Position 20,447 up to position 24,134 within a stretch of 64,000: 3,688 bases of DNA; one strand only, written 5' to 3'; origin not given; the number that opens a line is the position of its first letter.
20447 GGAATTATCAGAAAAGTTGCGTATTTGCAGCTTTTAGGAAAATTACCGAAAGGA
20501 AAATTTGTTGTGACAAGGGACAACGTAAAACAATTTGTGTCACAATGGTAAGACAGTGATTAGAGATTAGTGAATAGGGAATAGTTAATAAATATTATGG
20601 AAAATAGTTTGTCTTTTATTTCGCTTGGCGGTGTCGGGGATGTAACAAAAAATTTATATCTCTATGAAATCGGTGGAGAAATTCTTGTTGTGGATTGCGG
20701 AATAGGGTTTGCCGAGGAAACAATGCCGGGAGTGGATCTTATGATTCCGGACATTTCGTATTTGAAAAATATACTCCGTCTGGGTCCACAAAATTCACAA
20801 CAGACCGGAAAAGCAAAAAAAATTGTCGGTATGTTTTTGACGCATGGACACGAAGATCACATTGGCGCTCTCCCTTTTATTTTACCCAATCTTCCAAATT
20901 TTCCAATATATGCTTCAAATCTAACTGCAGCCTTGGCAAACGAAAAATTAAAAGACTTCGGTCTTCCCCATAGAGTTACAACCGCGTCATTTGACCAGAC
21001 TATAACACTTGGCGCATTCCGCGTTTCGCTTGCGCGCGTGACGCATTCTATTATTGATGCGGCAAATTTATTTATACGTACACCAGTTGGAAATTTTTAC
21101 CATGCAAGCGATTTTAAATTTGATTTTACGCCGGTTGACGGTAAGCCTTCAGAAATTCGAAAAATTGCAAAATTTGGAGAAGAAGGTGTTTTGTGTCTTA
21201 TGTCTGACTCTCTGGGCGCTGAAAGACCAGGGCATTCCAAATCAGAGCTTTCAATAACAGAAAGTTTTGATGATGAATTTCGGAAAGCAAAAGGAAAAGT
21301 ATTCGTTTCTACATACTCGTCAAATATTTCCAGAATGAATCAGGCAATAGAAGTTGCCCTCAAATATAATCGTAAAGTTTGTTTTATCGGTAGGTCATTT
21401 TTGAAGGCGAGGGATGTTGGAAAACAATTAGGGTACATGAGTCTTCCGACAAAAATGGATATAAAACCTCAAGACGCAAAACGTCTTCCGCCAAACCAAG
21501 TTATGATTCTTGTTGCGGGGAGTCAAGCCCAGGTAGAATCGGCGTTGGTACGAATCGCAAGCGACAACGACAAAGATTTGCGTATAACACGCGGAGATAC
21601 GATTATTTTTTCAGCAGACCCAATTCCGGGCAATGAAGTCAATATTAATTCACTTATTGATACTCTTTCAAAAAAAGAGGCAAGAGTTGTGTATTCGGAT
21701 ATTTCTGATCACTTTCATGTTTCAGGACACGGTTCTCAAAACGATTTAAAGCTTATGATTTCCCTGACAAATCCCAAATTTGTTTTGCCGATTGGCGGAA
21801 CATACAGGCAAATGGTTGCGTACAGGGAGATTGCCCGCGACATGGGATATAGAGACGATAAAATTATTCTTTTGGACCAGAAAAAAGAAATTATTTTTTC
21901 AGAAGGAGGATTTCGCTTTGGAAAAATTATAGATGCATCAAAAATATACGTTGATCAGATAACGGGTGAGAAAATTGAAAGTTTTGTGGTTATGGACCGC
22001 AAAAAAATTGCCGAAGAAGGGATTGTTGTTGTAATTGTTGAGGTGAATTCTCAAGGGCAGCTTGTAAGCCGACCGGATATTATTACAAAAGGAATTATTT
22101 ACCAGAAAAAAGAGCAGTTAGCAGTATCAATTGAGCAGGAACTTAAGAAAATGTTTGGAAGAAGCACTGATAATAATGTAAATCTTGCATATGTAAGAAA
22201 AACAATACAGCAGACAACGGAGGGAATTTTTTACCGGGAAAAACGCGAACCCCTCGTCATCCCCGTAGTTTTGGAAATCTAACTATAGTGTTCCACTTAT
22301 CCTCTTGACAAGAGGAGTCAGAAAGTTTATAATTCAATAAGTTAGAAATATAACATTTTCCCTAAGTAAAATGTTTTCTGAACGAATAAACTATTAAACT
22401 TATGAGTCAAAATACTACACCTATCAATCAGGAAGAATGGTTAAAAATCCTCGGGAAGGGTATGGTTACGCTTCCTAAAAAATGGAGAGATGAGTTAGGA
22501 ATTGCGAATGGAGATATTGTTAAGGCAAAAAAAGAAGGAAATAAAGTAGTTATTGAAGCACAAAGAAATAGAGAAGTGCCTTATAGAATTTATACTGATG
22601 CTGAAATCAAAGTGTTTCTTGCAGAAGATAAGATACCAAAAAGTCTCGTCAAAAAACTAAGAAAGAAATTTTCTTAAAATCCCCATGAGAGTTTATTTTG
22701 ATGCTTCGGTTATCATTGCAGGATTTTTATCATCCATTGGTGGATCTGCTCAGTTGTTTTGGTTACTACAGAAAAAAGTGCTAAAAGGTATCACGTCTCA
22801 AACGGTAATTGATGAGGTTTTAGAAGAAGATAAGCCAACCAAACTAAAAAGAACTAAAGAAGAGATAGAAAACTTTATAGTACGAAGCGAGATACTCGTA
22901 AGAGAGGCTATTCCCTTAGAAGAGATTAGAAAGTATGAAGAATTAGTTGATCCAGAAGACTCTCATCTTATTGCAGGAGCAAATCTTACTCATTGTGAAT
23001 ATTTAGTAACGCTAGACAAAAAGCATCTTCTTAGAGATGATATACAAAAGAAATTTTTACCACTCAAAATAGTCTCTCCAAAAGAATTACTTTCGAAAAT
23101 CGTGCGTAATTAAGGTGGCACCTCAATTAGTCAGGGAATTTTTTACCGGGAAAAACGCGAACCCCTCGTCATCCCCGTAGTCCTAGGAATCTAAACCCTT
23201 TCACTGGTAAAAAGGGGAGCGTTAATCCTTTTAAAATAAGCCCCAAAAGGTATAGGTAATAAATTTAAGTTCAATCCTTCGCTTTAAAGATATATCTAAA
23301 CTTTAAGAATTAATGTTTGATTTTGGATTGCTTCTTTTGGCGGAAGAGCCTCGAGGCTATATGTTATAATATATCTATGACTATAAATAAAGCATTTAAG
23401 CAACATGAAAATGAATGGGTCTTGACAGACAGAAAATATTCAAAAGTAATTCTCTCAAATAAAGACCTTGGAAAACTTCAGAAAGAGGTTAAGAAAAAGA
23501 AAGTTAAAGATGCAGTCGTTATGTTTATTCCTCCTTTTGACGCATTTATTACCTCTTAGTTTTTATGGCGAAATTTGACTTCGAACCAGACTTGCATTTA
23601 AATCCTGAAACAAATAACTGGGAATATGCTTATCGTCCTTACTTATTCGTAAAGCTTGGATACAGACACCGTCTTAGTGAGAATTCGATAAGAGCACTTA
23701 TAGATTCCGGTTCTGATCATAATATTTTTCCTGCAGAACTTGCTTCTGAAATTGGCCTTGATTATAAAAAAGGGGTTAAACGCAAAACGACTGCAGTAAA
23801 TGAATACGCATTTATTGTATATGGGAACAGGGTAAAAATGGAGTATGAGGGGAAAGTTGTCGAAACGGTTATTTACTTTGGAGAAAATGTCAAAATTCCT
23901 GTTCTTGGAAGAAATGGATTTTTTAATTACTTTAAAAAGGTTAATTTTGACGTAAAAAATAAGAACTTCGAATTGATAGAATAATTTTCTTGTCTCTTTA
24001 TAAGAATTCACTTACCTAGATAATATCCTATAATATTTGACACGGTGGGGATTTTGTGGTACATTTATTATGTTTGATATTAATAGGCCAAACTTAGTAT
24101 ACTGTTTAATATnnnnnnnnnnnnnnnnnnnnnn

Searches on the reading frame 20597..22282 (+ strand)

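Call 7: search_protein_families(library=pfam, proteins=[window:20597-22282:+])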
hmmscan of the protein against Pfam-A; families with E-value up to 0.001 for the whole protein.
window:20597-22282:+ (561 aa): 5 families
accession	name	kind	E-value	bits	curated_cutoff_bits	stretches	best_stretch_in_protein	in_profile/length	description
PF22505.1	RNase_J_b_CASP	-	1.8e-39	134.9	27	1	232-357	1-126/126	Ribonuclease J, beta-CASP domain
PF17770.6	RNase_J_C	-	1.5e-15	58.4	23.8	1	464-561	1-102/102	Ribonuclease J C-terminal domain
PF00753.33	Lactamase_B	-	3.1e-08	34.2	22.7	1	16-120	4-88/196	Metallo-beta-lactamase superfamily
PF12706.13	Lactamase_B_2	-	7.2e-08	32.7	27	1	61-174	17-144/200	Beta-lactamase superfamily domain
PF07521.17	RMMBL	-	1.3e-05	25.5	21.6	1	373-417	11-57/63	Zn-dependent metallo-hydrolase RNA specificity domain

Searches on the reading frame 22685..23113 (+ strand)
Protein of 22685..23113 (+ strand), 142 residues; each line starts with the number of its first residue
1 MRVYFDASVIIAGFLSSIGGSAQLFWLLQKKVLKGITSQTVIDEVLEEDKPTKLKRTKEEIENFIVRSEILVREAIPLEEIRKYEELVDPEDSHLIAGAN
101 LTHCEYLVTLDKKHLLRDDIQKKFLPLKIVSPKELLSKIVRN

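Call 7: search_protein_families(library=pfam, proteins=[window:22685-23113:+])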
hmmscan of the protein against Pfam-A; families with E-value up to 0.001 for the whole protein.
window:22685-23113:+ (142 aa): 2 families
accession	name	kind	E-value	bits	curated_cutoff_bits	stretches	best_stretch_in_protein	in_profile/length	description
PF13470.12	PIN_3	-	2.8e-09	38.3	27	1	2-113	1-115/115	PIN domain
PF01850.27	PIN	-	1.5e-05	26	23.6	1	3-113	1-113/120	PIN domain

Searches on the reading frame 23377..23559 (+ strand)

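Call 75: search_protein_families(library=pfam, proteins=[window:23377-23559:+], max_evalue=10)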
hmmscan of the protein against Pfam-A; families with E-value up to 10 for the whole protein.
window:23377-23559:+ (60 aa): 2 families
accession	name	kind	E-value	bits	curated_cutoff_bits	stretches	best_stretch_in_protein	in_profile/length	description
PF18929.5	DUF5678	-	0.0018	18.5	23.2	1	7-53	3-48/49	Family of unknown function (DUF5678)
PF08930.15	DUF1912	-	0.057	14.1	25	1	1-57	1-55/84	Domain of unknown function (DUF1912)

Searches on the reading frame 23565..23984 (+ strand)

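Call 7: search_protein_families(library=pfam, proteins=[window:23565-23984:+])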
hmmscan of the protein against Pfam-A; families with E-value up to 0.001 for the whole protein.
window:23565-23984:+ (139 aa): 2 families
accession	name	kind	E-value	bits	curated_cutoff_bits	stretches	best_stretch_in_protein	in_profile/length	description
PF13650.11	Asp_protease_2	-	6.6e-05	24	24.3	1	40-84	8-53/90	Aspartyl protease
PF13975.11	gag-asp_proteas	-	0.00051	21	28.2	1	38-92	6-63/92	gag-polyprotein putative aspartyl protease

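Call 38: search_protein_families(library=ncbifam, proteins=[window:23565-23984:+], max_evalue=0.01)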
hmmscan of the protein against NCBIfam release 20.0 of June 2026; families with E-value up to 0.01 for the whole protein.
window:23565-23984:+ (139 aa): 1 family
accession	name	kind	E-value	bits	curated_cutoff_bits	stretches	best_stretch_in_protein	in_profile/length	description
TIGR03698.1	clan_AA_DTGF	subfamily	3.8e-05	23.9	57.35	1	40-117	15-91/107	clan AA aspartic protease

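Call 39: search_protein_families(library=phrogs, proteins=[window:23565-23984:+], max_evalue=0.01)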
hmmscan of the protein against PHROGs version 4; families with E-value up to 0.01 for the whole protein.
window:23565-23984:+ (139 aa): 0 families
